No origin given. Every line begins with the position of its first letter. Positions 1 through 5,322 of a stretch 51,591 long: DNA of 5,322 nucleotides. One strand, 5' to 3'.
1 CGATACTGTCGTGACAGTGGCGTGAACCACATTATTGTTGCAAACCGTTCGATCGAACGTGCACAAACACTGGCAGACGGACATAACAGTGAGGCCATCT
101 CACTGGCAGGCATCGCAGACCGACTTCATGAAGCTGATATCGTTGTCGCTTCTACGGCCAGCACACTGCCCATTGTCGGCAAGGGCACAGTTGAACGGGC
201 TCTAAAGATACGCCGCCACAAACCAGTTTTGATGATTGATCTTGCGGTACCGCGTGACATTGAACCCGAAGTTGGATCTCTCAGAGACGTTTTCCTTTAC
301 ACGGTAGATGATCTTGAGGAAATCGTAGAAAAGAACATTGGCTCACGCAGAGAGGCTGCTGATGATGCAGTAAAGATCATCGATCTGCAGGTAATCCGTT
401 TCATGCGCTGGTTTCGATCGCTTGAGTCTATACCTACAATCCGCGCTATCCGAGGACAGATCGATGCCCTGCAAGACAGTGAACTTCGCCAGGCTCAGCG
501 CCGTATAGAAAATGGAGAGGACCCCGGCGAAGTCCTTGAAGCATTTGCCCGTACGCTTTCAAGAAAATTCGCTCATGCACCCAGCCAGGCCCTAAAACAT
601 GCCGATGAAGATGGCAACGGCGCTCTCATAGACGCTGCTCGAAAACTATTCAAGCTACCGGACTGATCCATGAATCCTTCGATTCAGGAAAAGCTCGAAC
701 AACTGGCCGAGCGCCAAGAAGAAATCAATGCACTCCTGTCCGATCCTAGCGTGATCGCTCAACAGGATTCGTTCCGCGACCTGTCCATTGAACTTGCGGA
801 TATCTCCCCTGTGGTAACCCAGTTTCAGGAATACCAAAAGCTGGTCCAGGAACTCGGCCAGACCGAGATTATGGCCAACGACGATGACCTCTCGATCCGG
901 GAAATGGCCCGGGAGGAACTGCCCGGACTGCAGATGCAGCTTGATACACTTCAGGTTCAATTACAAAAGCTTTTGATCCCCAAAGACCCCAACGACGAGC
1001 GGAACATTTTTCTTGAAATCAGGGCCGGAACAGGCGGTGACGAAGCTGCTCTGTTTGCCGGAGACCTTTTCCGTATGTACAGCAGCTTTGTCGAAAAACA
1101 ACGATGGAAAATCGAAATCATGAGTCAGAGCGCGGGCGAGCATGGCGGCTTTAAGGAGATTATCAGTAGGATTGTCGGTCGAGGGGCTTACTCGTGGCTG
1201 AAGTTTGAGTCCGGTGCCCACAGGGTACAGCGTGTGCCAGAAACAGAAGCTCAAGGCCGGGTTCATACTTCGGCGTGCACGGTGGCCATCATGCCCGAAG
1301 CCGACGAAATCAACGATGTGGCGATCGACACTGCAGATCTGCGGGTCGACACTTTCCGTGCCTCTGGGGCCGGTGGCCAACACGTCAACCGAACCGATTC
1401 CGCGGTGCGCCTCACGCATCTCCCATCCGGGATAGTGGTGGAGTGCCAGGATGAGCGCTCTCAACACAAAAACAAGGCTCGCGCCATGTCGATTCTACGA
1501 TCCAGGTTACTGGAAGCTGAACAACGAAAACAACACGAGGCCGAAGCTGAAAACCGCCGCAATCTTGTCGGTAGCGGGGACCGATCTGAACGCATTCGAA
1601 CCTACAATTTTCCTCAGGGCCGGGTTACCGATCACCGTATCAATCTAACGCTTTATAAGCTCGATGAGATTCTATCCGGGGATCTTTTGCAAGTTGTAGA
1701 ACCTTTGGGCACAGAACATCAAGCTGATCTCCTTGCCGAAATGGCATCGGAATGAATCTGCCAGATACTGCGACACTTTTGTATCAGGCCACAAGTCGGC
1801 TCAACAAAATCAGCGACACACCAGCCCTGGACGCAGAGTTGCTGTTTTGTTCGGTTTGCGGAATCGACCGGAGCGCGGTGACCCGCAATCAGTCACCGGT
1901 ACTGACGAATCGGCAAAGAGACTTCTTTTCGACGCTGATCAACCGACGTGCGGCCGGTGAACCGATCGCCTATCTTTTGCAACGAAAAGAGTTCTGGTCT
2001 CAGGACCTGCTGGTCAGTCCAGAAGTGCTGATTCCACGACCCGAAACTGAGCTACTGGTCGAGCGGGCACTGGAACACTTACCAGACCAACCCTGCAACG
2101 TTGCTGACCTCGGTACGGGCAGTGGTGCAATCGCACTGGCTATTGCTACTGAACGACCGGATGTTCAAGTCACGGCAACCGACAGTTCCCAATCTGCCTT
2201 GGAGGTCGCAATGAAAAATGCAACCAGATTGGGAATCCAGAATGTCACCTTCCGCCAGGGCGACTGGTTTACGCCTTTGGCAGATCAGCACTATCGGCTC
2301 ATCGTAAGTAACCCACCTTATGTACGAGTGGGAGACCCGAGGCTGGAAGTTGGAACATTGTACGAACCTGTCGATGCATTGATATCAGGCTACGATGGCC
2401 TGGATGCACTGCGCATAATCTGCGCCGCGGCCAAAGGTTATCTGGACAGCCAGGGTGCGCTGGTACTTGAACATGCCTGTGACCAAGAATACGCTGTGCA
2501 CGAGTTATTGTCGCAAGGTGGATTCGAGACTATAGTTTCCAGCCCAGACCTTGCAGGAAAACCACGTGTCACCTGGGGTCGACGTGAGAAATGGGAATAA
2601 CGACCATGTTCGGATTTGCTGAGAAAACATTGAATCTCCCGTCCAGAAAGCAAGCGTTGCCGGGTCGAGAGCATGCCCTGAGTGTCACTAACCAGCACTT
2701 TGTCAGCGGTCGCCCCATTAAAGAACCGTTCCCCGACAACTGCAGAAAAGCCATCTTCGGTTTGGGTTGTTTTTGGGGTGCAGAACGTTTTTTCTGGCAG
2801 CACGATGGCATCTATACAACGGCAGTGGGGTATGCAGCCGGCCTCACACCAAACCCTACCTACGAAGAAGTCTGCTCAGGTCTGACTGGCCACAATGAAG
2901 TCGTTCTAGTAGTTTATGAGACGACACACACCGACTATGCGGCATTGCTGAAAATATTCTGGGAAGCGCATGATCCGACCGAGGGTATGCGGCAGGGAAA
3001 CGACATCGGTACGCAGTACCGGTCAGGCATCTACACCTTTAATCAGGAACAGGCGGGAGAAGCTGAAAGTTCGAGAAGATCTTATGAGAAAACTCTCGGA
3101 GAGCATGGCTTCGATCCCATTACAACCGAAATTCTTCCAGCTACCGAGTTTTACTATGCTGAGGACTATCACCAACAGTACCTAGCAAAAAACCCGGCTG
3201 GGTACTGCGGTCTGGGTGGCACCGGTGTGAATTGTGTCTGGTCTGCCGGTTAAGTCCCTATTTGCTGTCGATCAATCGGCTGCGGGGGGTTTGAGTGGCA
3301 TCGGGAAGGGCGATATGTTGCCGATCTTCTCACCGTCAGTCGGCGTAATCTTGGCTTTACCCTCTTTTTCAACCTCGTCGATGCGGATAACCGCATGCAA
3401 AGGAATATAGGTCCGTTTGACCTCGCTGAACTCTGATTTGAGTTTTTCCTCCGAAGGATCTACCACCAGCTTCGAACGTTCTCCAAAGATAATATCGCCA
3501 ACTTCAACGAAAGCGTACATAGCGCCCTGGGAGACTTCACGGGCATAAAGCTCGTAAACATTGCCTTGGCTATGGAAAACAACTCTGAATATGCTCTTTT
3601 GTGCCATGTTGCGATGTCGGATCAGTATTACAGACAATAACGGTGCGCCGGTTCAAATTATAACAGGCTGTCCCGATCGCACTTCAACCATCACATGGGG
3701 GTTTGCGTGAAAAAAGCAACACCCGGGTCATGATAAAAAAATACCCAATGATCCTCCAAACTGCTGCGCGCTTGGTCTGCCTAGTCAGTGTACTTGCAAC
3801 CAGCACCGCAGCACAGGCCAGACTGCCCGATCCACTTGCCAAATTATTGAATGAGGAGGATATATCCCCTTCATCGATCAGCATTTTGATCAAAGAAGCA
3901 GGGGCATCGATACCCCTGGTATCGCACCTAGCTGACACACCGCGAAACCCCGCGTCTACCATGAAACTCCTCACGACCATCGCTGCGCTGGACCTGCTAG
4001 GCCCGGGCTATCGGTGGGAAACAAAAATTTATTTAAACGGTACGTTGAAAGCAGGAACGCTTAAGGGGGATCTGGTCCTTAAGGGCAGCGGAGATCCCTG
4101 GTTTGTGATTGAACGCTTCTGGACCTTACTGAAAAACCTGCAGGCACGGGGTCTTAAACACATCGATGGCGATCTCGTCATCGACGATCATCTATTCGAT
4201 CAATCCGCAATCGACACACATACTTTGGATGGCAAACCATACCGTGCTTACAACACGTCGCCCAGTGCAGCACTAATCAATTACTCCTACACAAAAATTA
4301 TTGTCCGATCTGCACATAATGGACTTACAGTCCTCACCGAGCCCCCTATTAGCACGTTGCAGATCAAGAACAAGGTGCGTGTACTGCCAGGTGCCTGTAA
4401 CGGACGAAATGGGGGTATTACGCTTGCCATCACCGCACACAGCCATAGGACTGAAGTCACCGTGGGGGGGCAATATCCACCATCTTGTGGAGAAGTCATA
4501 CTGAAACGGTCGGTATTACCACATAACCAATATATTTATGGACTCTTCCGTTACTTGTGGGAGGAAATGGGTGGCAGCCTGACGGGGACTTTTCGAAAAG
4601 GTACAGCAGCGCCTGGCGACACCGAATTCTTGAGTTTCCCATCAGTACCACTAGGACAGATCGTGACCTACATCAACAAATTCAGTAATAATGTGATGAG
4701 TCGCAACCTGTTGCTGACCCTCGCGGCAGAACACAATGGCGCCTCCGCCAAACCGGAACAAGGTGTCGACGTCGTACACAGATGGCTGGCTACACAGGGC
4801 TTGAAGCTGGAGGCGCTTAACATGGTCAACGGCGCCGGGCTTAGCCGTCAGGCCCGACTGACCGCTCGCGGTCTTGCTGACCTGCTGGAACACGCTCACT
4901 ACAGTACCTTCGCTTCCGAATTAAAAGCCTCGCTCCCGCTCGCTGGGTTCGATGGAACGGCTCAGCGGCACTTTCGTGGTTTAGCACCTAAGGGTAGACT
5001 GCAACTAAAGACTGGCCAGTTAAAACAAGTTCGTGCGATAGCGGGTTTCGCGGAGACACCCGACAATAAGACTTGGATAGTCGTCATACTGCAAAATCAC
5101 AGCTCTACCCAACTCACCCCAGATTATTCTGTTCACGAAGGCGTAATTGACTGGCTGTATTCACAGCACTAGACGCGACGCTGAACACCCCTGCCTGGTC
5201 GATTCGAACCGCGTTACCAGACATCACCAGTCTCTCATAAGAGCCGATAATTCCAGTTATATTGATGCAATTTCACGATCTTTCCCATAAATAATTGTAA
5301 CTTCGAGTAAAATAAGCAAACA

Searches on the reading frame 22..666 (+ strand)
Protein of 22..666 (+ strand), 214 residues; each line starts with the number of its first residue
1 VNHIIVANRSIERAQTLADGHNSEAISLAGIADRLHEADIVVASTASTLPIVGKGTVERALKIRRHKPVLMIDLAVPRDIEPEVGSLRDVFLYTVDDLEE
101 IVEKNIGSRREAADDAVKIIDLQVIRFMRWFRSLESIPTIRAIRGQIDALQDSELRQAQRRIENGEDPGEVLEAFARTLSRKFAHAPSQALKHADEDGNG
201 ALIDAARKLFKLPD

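Call 49: search_protein_families(library=pfam, proteins=[window:22-666:+], max_evalue=0.0001)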
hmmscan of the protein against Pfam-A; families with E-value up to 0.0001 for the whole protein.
window:22-666:+ (214 aa): 2 families
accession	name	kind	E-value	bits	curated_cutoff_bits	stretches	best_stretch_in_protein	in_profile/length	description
PF01488.26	Shikimate_DH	-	9.9e-32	110.3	24.3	1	2-101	37-138/138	Shikimate / quinate 5-dehydrogenase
PF00745.25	GlutR_dimer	-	2.7e-24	85.8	22.9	1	116-212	2-99/99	Glutamyl-tRNAGlu reductase, dimerisation domain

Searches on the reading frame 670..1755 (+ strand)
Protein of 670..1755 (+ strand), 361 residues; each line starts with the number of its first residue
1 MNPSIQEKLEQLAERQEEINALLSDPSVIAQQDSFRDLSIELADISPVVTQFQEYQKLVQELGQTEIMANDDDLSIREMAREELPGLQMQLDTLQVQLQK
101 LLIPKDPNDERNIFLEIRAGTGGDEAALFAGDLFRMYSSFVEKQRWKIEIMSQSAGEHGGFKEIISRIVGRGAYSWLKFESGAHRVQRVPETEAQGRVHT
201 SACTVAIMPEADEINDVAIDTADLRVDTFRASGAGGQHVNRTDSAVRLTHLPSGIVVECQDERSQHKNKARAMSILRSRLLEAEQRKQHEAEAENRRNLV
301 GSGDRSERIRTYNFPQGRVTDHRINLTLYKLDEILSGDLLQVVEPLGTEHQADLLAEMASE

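Call 49: search_protein_families(library=pfam, proteins=[window:670-1755:+], max_evalue=0.0001)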
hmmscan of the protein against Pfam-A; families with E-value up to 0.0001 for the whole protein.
window:670-1755:+ (361 aa): 2 families
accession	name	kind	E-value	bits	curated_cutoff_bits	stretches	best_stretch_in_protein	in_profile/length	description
PF03462.23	PCRF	-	6.6e-72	241.8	24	1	13-205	2-194/194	PCRF domain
PF00472.26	RF-1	-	2.6e-45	153.6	35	1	213-323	2-116/116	RF-1 domain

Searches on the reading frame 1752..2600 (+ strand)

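Call 49: search_protein_families(library=pfam, proteins=[window:1752-2600:+], max_evalue=0.0001)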
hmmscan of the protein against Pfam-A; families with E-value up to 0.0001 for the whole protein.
window:1752-2600:+ (282 aa): 10 families
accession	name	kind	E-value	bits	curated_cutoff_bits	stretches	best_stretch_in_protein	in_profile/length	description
PF05175.20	MTS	-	1.5e-18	67.4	23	1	107-192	24-110/170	Methyltransferase small domain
PF17827.6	PrmC_N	-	3.9e-16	59.8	23.4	1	9-76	2-70/71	PrmC N-terminal domain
PF13847.12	Methyltransf_31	-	7.1e-15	55.4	27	1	115-201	5-82/145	Methyltransferase domain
PF13649.12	Methyltransf_25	-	1.1e-10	42.5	27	1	117-187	1-71/97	Methyltransferase domain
PF01170.24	UPF0020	-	1.8e-06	28.2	22.3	1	102-205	43-146/197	RMKL-like, methyltransferase domain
PF06325.19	PrmA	-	2e-06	27.9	22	1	105-187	153-233/296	Ribosomal protein L11 methyltransferase (PrmA)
PF08241.18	Methyltransf_11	-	2.4e-06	28.5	21.2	1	119-187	2-67/95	Methyltransferase domain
PF08242.18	Methyltransf_12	-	6.1e-06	27.3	30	1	119-172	2-58/98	Methyltransferase domain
PF10294.15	Methyltransf_16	-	6.5e-06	26.4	21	1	112-179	45-114/174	Lysine methyltransferase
PF02390.23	Methyltransf_4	-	9.2e-06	25.7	24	1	117-176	5-64/173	Putative methyltransferase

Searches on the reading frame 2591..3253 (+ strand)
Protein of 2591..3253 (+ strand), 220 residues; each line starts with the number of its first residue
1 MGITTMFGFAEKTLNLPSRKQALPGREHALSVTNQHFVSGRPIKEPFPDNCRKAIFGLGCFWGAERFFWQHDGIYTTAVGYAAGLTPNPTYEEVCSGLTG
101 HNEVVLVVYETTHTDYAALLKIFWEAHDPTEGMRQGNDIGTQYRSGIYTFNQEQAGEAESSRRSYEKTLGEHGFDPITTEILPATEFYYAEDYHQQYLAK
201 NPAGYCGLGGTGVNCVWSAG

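Call 49: search_protein_families(library=pfam, proteins=[window:2591-3253:+], max_evalue=0.0001)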
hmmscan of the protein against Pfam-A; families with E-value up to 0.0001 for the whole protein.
window:2591-3253:+ (220 aa): 1 family
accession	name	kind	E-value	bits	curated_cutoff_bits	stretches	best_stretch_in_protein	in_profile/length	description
PF01625.27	PMSR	-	3.2e-60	203.3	23.7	1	53-206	1-152/153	Peptide methionine sulfoxide reductase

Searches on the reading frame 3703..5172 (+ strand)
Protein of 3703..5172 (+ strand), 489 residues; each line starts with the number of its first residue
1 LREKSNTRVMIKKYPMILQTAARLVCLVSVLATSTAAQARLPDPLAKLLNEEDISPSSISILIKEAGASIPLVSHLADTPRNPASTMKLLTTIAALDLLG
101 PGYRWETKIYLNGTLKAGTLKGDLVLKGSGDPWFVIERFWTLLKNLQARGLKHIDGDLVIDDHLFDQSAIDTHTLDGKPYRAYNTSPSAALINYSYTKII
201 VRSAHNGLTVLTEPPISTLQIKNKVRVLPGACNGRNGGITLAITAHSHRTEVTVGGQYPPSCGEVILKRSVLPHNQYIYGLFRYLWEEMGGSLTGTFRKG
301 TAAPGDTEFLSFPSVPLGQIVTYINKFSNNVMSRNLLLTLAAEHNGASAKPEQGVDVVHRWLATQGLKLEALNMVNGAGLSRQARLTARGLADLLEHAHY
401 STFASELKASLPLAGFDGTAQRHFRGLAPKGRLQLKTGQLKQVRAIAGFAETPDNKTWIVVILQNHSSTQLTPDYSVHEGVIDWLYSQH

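Call 49: search_protein_families(library=pfam, proteins=[window:3703-5172:+], max_evalue=0.0001)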
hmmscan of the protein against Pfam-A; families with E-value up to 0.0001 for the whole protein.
window:3703-5172:+ (489 aa): 2 families
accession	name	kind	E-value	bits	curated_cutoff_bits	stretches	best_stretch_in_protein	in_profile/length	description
PF02113.21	Peptidase_S13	-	1.2e-81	275.2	22.8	1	45-468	5-426/444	D-Ala-D-Ala carboxypeptidase 3 (S13) family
PF13354.11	Beta-lactamase2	-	3.4e-05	23.7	22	0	355-463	100-213/214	Beta-lactamase enzyme family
